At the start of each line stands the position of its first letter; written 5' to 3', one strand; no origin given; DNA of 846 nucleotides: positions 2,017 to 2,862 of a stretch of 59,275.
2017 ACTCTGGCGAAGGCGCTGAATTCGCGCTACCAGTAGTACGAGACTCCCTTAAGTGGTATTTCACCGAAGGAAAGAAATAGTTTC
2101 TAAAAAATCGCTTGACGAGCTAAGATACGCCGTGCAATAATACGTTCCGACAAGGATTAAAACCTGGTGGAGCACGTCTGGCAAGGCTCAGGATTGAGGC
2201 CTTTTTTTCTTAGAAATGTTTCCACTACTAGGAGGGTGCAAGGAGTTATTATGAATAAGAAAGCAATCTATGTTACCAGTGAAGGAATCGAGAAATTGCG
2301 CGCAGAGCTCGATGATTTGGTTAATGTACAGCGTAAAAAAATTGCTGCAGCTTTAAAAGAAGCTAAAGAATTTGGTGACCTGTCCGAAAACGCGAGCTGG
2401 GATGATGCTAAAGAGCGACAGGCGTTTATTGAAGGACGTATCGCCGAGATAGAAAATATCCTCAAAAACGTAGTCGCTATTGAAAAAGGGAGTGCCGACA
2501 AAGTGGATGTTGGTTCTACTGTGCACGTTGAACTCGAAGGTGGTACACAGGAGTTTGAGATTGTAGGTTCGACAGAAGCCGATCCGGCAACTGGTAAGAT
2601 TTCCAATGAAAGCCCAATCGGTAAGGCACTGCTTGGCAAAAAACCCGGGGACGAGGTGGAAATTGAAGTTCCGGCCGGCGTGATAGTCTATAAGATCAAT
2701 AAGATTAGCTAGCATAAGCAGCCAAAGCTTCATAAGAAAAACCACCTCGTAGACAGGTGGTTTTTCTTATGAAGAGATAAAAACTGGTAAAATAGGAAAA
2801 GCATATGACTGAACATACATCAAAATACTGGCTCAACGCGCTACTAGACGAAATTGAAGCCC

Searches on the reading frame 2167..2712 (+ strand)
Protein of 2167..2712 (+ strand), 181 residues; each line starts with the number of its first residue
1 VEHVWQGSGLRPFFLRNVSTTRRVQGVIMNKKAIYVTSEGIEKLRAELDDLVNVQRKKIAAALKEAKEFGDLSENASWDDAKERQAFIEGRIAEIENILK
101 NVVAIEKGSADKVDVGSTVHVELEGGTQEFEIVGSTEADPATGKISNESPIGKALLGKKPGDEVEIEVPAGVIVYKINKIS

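Call 33: search_protein_families(library=pfam, proteins=[window:2167-2712:+], max_evalue=0.0001)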
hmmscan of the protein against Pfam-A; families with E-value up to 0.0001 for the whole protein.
window:2167-2712:+ (181 aa): 2 families
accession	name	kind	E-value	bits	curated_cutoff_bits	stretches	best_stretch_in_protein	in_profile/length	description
PF03449.20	GreA_GreB_N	-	1.7e-26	92.6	24.5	1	34-102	1-69/71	Transcription elongation factor, N-terminal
PF01272.25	GreA_GreB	-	3e-25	88.5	26.9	1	110-181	3-76/77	Transcription elongation factor, GreA/GreB, C-term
